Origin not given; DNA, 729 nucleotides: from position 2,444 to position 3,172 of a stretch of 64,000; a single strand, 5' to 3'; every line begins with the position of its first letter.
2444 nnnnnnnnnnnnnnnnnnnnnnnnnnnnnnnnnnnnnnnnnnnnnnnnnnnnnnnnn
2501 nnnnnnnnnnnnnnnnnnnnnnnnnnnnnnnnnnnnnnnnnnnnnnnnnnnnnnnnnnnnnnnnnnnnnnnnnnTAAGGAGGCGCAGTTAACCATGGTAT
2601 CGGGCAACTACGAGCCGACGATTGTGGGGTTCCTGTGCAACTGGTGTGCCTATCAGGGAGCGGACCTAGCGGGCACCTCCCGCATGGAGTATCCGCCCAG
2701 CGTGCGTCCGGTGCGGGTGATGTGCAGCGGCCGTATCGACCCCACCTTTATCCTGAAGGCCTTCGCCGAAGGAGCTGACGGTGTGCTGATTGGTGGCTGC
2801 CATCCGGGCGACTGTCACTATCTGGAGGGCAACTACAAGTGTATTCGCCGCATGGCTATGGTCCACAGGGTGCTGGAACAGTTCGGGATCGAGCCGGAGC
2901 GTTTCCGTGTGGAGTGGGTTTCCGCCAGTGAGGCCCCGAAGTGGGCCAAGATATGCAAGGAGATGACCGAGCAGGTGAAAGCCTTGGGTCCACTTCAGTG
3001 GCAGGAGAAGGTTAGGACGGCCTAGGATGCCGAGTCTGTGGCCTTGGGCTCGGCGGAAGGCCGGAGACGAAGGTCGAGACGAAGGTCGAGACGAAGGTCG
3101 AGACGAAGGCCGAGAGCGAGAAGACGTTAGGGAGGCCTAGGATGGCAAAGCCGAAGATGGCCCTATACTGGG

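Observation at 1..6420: Hdr-Mvh type electron-bifurcating hydrogenase module in a non-methanogen-like bacterium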

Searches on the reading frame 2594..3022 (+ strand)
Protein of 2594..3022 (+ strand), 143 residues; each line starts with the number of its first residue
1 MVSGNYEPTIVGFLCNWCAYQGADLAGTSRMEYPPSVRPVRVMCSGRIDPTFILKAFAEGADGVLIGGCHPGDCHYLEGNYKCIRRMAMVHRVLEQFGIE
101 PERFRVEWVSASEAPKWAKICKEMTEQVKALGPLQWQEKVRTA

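Call 7: search_protein_families(library=pfam, proteins=[window:2594-3022:+])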
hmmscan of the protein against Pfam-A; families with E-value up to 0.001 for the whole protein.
window:2594-3022:+ (143 aa): 1 family
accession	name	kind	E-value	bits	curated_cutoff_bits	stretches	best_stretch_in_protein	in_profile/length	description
PF02662.21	FlpD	-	1.4e-57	193.5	22.3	1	10-132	1-123/123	Methyl-viologen-reducing hydrogenase, delta subunit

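Call 8: search_protein_families(library=ncbifam, proteins=[window:2594-3022:+])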
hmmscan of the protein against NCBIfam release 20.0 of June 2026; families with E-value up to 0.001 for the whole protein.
window:2594-3022:+ (143 aa): 3 families
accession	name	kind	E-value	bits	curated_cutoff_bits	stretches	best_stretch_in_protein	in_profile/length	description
NF040770.1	hetero_SS_HdrA2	exception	1.4e-53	182.1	1100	1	6-134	646-774/777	CoB-CoM heterodisulfide reductase HdrA2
NF045873.1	F420_non_VhuD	exception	4.3e-41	140.1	215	1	7-133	1-127/132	F420-non-reducing hydrogenase iron-sulfur subunit VhuD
NF041891.1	hdrA_Methbact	equivalog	1.8e-12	46.3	1300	1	7-127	643-757/762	ferredoxin:CoB-CoM heterodisulfide reductase subunit HdrA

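Call 9: find_encoding_contigs(protein=window:2594-3022:+, flank=10000, max_places=6)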
Protein window:2594-3022:+ (143 aa): 23 contigs read that carry it; 6 places shown.
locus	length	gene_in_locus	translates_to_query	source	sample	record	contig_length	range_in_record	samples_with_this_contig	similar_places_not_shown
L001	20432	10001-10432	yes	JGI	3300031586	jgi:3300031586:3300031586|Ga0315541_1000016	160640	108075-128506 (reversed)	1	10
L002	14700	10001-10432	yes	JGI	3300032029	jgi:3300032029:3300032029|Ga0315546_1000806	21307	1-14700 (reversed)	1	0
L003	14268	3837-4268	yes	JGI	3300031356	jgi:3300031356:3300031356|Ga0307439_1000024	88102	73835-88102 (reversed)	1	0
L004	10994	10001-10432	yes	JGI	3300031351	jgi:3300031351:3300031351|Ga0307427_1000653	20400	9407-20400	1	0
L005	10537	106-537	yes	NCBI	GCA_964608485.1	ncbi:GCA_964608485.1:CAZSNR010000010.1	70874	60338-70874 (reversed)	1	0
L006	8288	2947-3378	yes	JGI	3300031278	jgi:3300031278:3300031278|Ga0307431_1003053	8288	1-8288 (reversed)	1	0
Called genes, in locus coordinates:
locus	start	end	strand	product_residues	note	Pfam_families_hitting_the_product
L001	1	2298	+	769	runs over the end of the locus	PF00708:Acylphosphatase, PF07503:zf-HYPF, PF01300:Sua5_yciO_yrdC, PF17788:HypF_C, PF22521:HypF_C_2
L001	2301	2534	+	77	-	PF01455:HupF_HypC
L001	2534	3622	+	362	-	PF01924:HypD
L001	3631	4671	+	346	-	PF00586:AIRS, PF02769:AIRS_C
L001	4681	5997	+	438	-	PF01590:GAF, PF13185:GAF_2, PF13492:GAF_3, PF00512:HisKA, PF02518:HATPase_c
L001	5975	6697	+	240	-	PF00072:Response_reg, PF00486:Trans_reg_C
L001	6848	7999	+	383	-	PF13484:Fer4_16 (faint), PF25160:LdpA_Fe-S-bd (faint), PF13183:Fer4_8, PF13237:Fer4_10, PF12838:Fer4_7, PF13187:Fer4_9, PF13534:Fer4_17 (weak), PF02754:CCG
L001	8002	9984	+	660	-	PF00890:FAD_binding_2 (weak), PF07992:Pyr_redox_2 (weak), PF12831:FAD_oxidored (weak), PF13450:NAD_binding_8 (weak), PF13237:Fer4_10, PF12838:Fer4_7, PF13187:Fer4_9, PF14697:Fer4_21, +9 more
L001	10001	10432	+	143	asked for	PF02662:FlpD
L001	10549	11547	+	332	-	PF01058:Oxidored_q6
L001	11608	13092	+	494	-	PF27537:HoxH, PF00374:NiFeSe_Hases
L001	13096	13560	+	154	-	PF01750:HycI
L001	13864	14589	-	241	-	PF03141:Methyltransf_29, PF13489:Methyltransf_23, PF07021:MetW, PF13847:Methyltransf_31, PF08241:Methyltransf_11, PF08242:Methyltransf_12 (weak), PF13649:Methyltransf_25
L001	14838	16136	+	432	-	PF00083:Sugar_tr (faint), PF07690:MFS_1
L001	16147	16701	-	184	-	PF00156:Pribosyltran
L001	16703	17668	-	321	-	PF10502:Peptidase_S26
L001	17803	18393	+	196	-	PF07638:Sigma70_ECF, PF04542:Sigma70_r2, PF08281:Sigma70_r4_2, PF04545:Sigma70_r4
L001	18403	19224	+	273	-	PF13490:zf-HC2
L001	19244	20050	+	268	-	PF04402:SIMPL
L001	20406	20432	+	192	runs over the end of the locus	PF06559:DCD_N, PF22569:DCD_C, PF22769:DCD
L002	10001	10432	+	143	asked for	PF02662:FlpD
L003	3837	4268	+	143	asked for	PF02662:FlpD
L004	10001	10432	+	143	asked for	PF02662:FlpD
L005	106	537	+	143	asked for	PF02662:FlpD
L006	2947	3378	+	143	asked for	PF02662:FlpD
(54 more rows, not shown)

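Call 20: search_solved_structures(query=L001:6848-7996:+, max_evalue=0.01, show_alignments=3)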
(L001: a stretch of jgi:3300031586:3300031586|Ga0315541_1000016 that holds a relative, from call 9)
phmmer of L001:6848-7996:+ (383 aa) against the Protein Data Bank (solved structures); distinct sequences matched with E-value up to 0.01: 19.
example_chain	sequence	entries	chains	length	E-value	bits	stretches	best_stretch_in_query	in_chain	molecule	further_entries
9ojn_A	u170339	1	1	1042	1.1e-67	232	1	53-378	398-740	Iron-sulfur-binding reductase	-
8rvv_C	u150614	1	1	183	2.4e-19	72.9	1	7-100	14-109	H(2):CoB-CoM heterodisulfide,ferredoxin reductase subunit C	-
8rvu_c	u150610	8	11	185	2.5e-19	72.9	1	7-100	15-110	H(2):CoB-CoM heterodisulfide,ferredoxin reductase subunit C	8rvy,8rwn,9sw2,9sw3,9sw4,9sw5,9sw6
5odc_C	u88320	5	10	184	2.2e-17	66.5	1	22-96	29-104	Heterodisulfide reductase, subunit C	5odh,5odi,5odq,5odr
9sfi_E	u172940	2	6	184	4.4e-17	65.5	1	21-112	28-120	H(2)/formate:CoB-CoM heterodisulfide,ferredoxin reductase subunit C2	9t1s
7bkb_C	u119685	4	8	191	8.6e-14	54.7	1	24-115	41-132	CoB--CoM heterodisulfide reductase subunit C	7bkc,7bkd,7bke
9sfi_C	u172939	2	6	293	5.1e-07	32.4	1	296-360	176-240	H(2)/formate:CoB-CoM heterodisulfide,ferredoxin reductase subunit B2 | Heterodisulfide reductase subunit B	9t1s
5odc_B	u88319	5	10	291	1.9e-06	30.5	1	243-359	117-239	Heterodisulfide reductase, subunit B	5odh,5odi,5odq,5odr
8rvv_B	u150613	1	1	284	8.4e-05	25.1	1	243-360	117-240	H(2):CoB-CoM heterodisulfide,ferredoxin reductase subunit B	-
8rvu_b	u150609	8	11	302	0.0001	24.8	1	243-360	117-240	H(2):CoB-CoM heterodisulfide,ferredoxin reductase subunit B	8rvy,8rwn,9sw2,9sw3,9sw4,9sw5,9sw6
8rja_F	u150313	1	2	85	0.00058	22.3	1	25-83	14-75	NAD(P)H-quinone oxidoreductase subunit I, chloroplastic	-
9eri_C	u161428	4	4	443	0.001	21.5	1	26-98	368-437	Na(+)-translocating ferredoxin:NAD(+) oxidoreductase complex subunit C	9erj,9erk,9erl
9sw6_H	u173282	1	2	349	0.0014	21.1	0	15-92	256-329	Tungsten formylmethanofuran dehydrogenase, subunit F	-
9sfi_O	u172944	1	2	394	0.0021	20.5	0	22-82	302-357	Ferredoxin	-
9sw6_G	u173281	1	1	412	0.0026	20.2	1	26-81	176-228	Polyferredoxin protein MvhB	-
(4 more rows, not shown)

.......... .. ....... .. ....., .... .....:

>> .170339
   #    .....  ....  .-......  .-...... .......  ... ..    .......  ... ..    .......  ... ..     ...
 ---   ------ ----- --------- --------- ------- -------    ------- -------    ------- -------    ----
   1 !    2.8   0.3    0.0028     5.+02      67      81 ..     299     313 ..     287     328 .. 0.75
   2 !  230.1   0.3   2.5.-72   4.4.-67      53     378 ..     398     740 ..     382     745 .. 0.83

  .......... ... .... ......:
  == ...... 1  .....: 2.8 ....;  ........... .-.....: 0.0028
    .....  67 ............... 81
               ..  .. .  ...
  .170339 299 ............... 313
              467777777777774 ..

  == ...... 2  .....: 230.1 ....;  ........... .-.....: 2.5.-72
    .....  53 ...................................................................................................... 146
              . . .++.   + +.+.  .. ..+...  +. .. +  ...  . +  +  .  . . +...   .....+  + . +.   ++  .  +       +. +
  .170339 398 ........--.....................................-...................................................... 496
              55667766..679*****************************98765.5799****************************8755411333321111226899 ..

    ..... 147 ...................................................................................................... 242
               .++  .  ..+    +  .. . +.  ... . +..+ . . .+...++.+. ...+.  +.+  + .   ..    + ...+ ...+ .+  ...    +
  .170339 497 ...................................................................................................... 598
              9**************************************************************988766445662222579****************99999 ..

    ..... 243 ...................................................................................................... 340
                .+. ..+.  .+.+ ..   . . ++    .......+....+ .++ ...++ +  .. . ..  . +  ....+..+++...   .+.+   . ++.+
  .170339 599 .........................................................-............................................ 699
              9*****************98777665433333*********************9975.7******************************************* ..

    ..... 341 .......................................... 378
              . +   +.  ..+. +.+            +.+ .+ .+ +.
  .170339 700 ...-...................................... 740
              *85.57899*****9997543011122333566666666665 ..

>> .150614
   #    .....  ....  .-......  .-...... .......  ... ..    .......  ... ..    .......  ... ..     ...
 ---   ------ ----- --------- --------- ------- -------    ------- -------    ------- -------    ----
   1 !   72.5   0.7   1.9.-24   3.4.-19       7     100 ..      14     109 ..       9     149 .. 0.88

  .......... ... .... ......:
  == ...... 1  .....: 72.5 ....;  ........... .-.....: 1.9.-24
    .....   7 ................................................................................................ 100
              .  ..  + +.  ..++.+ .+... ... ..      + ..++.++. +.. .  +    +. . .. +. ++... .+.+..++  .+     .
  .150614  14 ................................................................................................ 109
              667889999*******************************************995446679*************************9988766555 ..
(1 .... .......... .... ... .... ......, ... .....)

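Call 23: search_protein_families(library=pfam, proteins=[L001:6848-7996:+, L001:4681-5994:+, L001:5975-6694:+, L001:3631-4668:+, L001:2534-3619:+, L001:2301-2531:+])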
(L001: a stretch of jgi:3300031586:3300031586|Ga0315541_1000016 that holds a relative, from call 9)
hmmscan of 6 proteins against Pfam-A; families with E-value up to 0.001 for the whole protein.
L001:6848-7996:+ (383 aa): 9 families
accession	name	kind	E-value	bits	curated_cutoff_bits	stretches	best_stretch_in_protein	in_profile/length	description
PF02754.22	CCG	-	3.8e-35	120.3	20.6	2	271-358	1-84/85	Cysteine-rich domain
PF13183.11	Fer4_8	-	4.3e-10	40.4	27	1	24-83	2-68/68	4Fe-4S dicluster domain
PF13187.11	Fer4_9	-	1.3e-09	38.3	27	1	27-82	2-50/52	4Fe-4S dicluster domain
PF13237.11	Fer4_10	-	7e-09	35.9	25.5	1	25-80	7-53/53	4Fe-4S dicluster domain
PF12838.12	Fer4_7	-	2.3e-08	34.8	27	1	27-83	2-52/52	4Fe-4S dicluster domain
PF13534.11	Fer4_17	-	7.1e-08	33.3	22.2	1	27-83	2-60/61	4Fe-4S dicluster domain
PF25160.1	LdpA_Fe-S-bd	-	1.8e-06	28.1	27.6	1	20-45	21-46/49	LdpA Fe-S cluster-binding domain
PF13484.11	Fer4_16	-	2.6e-06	28.6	30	0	24-40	50-66/66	4Fe-4S double cluster binding domain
PF14697.11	Fer4_21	-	0.0007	20.1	35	0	68-90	7-30/59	4Fe-4S dicluster domain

L001:4681-5994:+ (438 aa): 5 families
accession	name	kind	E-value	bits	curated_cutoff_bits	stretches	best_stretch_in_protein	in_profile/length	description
PF02518.31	HATPase_c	-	2.9e-30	105.4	26.4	1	320-429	2-110/111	Histidine kinase-, DNA gyrase B-, and HSP90-like ATPase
PF13185.12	GAF_2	-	6.1e-17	62.5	28.6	1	33-186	1-136/136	GAF domain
PF00512.31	HisKA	-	1.7e-14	54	26.9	1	207-272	2-65/66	His Kinase A (phospho-acceptor) domain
PF01590.32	GAF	-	4.8e-14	53.5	22.4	1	35-185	1-133/133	GAF domain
PF13492.12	GAF_3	-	2.8e-11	44.4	27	1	37-187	3-129/129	GAF domain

L001:5975-6694:+ (240 aa): 2 families
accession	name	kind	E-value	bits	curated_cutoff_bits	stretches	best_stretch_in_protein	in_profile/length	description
PF00072.30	Response_reg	-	9.2e-29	100.3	30.2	1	3-113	1-110/111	Response regulator receiver domain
PF00486.34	Trans_reg_C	-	1.8e-23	82.8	26.2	1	150-226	1-77/77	Transcriptional regulatory protein, C terminal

L001:3631-4668:+ (346 aa): 2 families
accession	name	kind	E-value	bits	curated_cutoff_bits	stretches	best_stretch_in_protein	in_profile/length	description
PF02769.27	AIRS_C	-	4.4e-30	105.4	23.1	1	174-323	3-154/156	AIR synthase related protein, C-terminal domain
PF00586.29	AIRS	-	6.7e-24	84.9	24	1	45-160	3-112/112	AIR synthase related protein, N-terminal domain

L001:2534-3619:+ (362 aa): 1 family
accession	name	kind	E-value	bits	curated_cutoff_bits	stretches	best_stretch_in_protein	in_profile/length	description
PF01924.21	HypD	-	8.4e-156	518.9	25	1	14-360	3-351/351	Hydrogenase formation hypA family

L001:2301-2531:+ (77 aa): 1 family
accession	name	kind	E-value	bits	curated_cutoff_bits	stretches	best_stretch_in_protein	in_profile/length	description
PF01455.23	HupF_HypC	-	1.1e-26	93.2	28.5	1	1-66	1-65/65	HupF/HypC family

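Call 32: find_homologous_proteins(query=L001:6848-7996:+, max_evalue=1e-20)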
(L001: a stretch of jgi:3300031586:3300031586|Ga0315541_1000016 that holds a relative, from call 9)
Query L001:6848-7996:+ (383 aa): 7988 proteins with E <= 1e-20 among 8000 candidates; the best 120 are listed.
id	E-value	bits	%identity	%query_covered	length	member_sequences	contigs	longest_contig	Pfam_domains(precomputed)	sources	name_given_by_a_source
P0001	1.2e-244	830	90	100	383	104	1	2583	PF13484.12,PF12838.13,PF13534.12,PF02754.22,PF25160.2,PF13237.12,PF13183.12,PF13187.12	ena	-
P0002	1.5e-213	727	78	100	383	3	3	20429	PF12838.13,PF02754.22,PF25160.2,PF13237.12,PF13183.12,PF13187.12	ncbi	-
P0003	1.1e-185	635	67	100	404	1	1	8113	PF12838.13,PF13534.12,PF02754.22,PF13237.12,PF13183.12,PF13187.12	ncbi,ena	-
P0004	3.0e-182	624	66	100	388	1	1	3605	PF13484.12,PF12838.13,PF02754.22,PF13237.12,PF13183.12,PF13187.12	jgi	-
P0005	6.5e-182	623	65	100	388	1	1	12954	PF13484.12,PF12838.13,PF13534.12,PF02754.22,PF13237.12,PF13183.12,PF13187.12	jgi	-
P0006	2.5e-181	621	66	100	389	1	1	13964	PF13484.12,PF12838.13,PF13534.12,PF02754.22,PF13237.12,PF13183.12,PF13187.12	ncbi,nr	ncbi:MAG: (Fe-S)-binding protein [Chloroflexi bacterium]|nr:(Fe-S)-binding protein [Chloroflexota ba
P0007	1.1e-179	616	66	98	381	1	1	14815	PF13484.12,PF12838.13,PF13534.12,PF02754.22,PF25160.2,PF13237.12,PF13183.12,PF13187.12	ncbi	-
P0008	3.4e-179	614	65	98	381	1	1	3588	PF13484.12,PF12838.13,PF13534.12,PF02754.22,PF25160.2,PF13237.12,PF13183.12,PF13187.12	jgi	-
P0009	8.0e-179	613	64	100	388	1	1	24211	PF13484.12,PF12838.13,PF13534.12,PF02754.22,PF13237.12,PF13183.12,PF13187.12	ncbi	ncbi:(Fe-S)-binding protein [Chloroflexota bacterium]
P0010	1.1e-178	612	64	100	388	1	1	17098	PF12838.13,PF13534.12,PF02754.22,PF13237.12,PF13183.12,PF13187.12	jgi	-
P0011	1.4e-178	612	65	100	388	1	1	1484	PF13484.12,PF12838.13,PF13534.12,PF02754.22,PF13237.12,PF13183.12,PF13187.12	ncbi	-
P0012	2.2e-178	611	66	99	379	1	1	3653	PF12838.13,PF02754.22,PF25160.2,PF13237.12,PF13183.12,PF13187.12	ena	-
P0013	2.9e-178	611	65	98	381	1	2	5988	PF13484.12,PF12838.13,PF13534.12,PF02754.22,PF25160.2,PF13237.12,PF13183.12,PF13187.12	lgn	-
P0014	3.2e-178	611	64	100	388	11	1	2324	PF12838.13,PF13534.12,PF02754.22,PF25160.2,PF13237.12,PF13183.12,PF13187.12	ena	-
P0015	5.0e-178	610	65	99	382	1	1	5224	PF13484.12,PF12838.13,PF13534.12,PF02754.22,PF25160.2,PF13237.12,PF13183.12,PF13187.12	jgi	-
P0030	4.6e-177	607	66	99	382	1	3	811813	PF12838.13,PF13534.12,PF02754.22,PF13237.12,PF13183.12,PF13187.12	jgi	jgi:Fe-S oxidoreductase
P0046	8.0e-176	603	63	99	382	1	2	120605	PF13484.12,PF12838.13,PF13534.12,PF02754.22,PF25160.2,PF13237.12,PF13183.12,PF13187.12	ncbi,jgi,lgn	-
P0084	2.8e-173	595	62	99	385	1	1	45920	PF12838.13,PF13534.12,PF02754.22,PF25160.2,PF13237.12,PF13183.12,PF13187.12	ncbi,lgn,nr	ncbi:MAG: (Fe-S)-binding protein [Dehalococcoidia bacterium]|nr:(Fe-S)-binding protein [Dehalococcoi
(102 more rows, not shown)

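Call 33: find_encoding_contigs(protein=P0030, flank=8000, max_places=1)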
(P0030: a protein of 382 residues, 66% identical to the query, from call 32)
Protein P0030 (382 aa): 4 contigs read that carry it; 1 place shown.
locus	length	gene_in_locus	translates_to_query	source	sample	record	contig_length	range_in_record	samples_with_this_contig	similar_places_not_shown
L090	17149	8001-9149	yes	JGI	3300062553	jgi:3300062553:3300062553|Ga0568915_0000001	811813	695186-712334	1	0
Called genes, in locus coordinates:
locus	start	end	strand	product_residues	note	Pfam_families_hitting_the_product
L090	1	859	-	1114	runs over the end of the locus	PF00890:FAD_binding_2 (weak), PF07992:Pyr_redox_2 (weak), PF12831:FAD_oxidored, PF13450:NAD_binding_8 (weak), PF14691:Fer4_20, PF01266:DAO (weak), PF07992:Pyr_redox_2, PF13450:NAD_binding_8, +13 more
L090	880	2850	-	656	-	PF00890:FAD_binding_2 (weak), PF07992:Pyr_redox_2 (weak), PF12831:FAD_oxidored, PF13450:NAD_binding_8 (weak), PF12838:Fer4_7, PF13187:Fer4_9, PF13237:Fer4_10, PF14697:Fer4_21, +9 more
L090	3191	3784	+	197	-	PF00072:Response_reg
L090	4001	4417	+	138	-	PF00072:Response_reg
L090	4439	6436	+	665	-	PF00890:FAD_binding_2 (weak), PF12831:FAD_oxidored (weak), PF13450:NAD_binding_8 (weak), PF12838:Fer4_7 (weak), PF13187:Fer4_9 (weak), PF13237:Fer4_10, PF14697:Fer4_21, PF00037:Fer4 (weak), +4 more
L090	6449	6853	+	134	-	PF02662:FlpD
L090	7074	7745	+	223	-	PF21349:RUBY_RBDX (weak), PF00027:cNMP_binding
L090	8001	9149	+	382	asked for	PF13534:Fer4_17 (faint), PF12838:Fer4_7 (weak), PF13183:Fer4_8, PF13187:Fer4_9, PF13237:Fer4_10, PF02754:CCG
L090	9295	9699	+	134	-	-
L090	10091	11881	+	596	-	PF14691:Fer4_20 (weak), PF01946:Thi4 (weak), PF07992:Pyr_redox_2 (weak), PF00070:Pyr_redox (weak), PF00890:FAD_binding_2 (weak), PF01266:DAO (weak), PF07992:Pyr_redox_2, PF13450:NAD_binding_8, +7 more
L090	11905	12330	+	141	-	PF02662:FlpD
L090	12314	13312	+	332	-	PF01058:Oxidored_q6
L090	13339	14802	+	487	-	PF27537:HoxH, PF00374:NiFeSe_Hases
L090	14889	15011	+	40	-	-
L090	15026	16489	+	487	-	PF25323:6TM_PilS (weak), PF00512:HisKA (weak), PF02518:HATPase_c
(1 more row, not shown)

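Call 34: find_encoding_contigs(protein=P0084, flank=8000, max_places=1)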
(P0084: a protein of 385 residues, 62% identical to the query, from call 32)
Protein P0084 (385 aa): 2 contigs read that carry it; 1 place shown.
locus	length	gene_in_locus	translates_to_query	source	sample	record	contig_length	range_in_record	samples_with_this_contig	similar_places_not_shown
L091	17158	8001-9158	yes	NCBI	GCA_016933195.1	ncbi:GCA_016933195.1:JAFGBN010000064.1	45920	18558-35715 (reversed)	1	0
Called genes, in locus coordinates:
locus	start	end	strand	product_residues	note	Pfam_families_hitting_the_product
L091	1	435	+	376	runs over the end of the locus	PF00291:PALP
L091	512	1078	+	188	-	PF01613:Flavin_Reduct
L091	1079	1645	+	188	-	PF01227:GTP_cyclohydroI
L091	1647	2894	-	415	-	PF12704:MacB_PCD, PF02687:FtsX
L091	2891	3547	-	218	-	PF00005:ABC_tran, PF13304:AAA_21 (faint)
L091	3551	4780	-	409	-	PF25973:BSH_CzcB (faint), PF25984:BSH_YknX (weak), PF25990:Beta-barrel_YknX, PF25967:RND-MFP_C (weak), PF25975:CzcB_C (weak)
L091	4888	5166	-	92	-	-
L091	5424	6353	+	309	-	PF01073:3Beta_HSD, PF01370:Epimerase, PF02719:Polysacc_synt_2, PF04321:RmlD_sub_bind, PF05368:NmrA, PF13460:NAD_binding_10 (weak), PF16363:GDP_Man_Dehyd, PF07993:NAD_binding_4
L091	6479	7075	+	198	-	PF24716:WapI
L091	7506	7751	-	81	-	PF05598:DUF772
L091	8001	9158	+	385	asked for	PF25160:LdpA_Fe-S-bd (faint), PF12838:Fer4_7, PF13183:Fer4_8, PF13187:Fer4_9, PF13237:Fer4_10, PF13534:Fer4_17 (weak), PF02754:CCG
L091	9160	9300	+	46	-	-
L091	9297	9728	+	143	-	PF02662:FlpD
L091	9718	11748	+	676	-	PF04879:Molybdop_Fe4S4, PF00384:Molybdopterin, PF01568:Molydop_binding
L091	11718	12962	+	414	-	PF04422:FrhB_FdhB_N, PF04432:FrhB_FdhB_C, PF13187:Fer4_9 (faint), PF13183:Fer4_8 (weak)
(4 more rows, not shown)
